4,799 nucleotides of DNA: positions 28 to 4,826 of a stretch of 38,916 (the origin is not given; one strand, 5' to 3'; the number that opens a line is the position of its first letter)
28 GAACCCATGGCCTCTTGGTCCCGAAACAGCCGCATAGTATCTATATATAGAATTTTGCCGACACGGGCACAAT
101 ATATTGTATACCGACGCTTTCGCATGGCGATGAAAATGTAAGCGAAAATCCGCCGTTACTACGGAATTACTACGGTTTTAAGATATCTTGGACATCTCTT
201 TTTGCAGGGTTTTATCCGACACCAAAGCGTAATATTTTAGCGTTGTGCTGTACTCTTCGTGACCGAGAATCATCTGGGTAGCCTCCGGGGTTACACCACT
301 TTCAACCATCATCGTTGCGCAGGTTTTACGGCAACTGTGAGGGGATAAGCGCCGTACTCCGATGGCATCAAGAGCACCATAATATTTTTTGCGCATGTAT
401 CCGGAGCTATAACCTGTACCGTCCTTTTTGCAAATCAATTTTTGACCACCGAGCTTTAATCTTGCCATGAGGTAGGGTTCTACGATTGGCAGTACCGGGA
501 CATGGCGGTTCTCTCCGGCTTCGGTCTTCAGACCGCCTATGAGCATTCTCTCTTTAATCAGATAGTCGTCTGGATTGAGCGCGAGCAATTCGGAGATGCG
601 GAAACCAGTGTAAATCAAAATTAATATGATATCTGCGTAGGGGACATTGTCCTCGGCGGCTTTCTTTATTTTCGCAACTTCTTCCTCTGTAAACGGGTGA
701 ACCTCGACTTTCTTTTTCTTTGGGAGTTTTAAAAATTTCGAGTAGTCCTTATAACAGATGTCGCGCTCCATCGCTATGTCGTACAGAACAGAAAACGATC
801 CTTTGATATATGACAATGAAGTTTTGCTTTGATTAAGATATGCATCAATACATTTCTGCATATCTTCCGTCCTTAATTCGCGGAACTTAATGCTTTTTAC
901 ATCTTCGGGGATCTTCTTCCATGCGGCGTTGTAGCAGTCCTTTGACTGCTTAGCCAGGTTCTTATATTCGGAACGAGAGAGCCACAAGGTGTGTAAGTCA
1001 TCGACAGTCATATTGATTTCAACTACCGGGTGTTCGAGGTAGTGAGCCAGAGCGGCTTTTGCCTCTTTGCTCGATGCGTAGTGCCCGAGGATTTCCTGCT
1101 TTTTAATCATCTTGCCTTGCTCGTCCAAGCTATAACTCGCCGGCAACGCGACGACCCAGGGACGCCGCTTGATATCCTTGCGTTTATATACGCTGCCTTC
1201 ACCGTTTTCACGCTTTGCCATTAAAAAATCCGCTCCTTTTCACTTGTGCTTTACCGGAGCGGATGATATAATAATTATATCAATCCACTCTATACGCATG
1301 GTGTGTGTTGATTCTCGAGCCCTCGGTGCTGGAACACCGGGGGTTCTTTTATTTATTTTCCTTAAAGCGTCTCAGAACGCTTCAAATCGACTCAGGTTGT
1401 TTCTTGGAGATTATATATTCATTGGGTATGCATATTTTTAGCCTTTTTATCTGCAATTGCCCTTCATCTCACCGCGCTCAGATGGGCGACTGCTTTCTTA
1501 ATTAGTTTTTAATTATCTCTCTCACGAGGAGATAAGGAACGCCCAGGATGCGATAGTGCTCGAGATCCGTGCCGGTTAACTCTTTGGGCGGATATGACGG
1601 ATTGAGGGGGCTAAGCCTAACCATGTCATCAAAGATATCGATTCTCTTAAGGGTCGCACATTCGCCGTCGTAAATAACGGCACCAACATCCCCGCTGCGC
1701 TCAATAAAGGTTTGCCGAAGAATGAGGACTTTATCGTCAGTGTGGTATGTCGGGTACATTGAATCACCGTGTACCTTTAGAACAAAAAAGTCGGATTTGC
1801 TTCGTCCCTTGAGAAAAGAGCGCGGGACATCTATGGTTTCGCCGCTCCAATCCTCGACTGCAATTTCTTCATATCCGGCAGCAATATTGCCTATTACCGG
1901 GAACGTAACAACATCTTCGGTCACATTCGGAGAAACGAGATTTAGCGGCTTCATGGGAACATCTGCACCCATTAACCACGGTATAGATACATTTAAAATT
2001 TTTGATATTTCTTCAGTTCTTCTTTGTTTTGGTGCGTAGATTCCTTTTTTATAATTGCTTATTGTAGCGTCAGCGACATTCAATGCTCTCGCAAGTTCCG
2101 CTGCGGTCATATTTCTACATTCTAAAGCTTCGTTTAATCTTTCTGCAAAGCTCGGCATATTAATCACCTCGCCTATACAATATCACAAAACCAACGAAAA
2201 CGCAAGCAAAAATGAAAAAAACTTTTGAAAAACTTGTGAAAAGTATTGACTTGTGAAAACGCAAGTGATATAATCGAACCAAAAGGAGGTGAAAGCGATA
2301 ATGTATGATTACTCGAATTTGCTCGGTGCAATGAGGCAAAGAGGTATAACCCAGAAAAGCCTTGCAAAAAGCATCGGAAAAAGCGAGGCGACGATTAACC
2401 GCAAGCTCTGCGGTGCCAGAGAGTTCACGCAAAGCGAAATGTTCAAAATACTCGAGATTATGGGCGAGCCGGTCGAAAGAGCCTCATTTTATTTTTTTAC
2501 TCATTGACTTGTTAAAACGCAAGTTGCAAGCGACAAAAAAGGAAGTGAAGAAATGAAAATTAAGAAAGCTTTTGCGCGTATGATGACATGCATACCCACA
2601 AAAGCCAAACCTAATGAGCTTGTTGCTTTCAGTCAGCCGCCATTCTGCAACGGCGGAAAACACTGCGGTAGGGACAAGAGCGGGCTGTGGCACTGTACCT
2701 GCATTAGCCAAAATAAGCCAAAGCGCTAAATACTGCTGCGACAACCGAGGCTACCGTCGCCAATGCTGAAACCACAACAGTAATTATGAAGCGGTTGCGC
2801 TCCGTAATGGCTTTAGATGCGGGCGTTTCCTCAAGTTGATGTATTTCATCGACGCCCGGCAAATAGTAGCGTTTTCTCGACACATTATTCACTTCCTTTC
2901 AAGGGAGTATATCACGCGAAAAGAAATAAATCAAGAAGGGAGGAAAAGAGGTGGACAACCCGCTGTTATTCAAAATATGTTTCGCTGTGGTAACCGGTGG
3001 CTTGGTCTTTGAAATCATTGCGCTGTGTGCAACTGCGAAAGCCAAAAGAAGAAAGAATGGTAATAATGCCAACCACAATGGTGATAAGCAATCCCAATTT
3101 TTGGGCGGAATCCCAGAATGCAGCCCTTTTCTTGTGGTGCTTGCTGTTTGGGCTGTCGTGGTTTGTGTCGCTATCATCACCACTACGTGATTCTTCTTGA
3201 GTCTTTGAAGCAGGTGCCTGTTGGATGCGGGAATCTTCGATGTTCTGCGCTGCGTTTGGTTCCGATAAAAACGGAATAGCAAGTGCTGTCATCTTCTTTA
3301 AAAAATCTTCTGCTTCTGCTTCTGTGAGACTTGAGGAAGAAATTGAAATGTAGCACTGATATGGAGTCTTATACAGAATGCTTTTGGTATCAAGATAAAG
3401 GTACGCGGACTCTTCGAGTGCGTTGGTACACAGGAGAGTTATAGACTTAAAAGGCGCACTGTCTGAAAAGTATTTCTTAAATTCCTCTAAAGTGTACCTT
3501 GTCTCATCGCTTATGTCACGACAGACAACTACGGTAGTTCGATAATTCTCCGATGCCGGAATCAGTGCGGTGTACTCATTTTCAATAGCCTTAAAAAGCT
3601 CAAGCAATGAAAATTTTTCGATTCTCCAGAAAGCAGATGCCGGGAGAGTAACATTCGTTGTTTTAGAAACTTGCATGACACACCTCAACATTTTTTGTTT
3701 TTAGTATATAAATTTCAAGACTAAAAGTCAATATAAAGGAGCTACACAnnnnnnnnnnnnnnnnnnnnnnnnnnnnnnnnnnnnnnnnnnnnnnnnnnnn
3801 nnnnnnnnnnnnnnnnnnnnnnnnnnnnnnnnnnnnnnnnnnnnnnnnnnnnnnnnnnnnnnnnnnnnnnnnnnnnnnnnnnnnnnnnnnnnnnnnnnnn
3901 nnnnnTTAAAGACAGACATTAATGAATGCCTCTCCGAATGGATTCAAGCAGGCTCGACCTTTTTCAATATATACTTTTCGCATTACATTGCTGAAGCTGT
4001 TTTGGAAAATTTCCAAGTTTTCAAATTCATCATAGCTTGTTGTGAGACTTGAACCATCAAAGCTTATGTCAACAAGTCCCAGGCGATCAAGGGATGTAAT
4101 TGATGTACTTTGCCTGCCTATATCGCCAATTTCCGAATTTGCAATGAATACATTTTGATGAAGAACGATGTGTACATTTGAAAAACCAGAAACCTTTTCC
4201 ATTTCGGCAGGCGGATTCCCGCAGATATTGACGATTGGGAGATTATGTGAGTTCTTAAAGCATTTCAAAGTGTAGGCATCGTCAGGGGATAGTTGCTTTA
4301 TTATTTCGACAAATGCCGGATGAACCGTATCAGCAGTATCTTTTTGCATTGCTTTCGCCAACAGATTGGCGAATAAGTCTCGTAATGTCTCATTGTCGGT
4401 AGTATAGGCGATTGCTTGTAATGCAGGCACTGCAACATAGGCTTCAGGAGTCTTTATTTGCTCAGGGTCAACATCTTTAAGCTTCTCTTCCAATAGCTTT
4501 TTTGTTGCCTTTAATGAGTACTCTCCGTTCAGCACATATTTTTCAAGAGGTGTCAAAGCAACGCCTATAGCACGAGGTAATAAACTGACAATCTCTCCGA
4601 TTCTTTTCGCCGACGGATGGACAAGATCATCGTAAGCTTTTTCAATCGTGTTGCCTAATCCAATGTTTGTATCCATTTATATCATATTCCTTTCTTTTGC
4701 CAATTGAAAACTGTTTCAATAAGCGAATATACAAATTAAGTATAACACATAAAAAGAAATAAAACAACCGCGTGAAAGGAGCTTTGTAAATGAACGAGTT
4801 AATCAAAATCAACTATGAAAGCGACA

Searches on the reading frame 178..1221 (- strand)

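Call 14: search_protein_families(library=pfam, proteins=[window:178-1221:-], max_evalue=0.001)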
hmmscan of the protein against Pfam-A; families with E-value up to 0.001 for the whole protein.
window:178-1221:- (347 aa): 1 family
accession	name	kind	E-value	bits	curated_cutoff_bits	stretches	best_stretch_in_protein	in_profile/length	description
PF00589.27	Phage_integrase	-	4.1e-18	66.2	27.1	1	177-333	3-167/172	Phage integrase family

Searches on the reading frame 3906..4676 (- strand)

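Call 14: search_protein_families(library=pfam, proteins=[window:3906-4676:-], max_evalue=0.001)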
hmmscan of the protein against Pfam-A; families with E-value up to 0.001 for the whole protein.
window:3906-4676:- (256 aa): 1 family
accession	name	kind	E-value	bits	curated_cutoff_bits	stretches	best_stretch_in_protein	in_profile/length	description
PF14337.13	Abi_alpha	-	2.8e-48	165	29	1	52-255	3-196/196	Abortive infection alpha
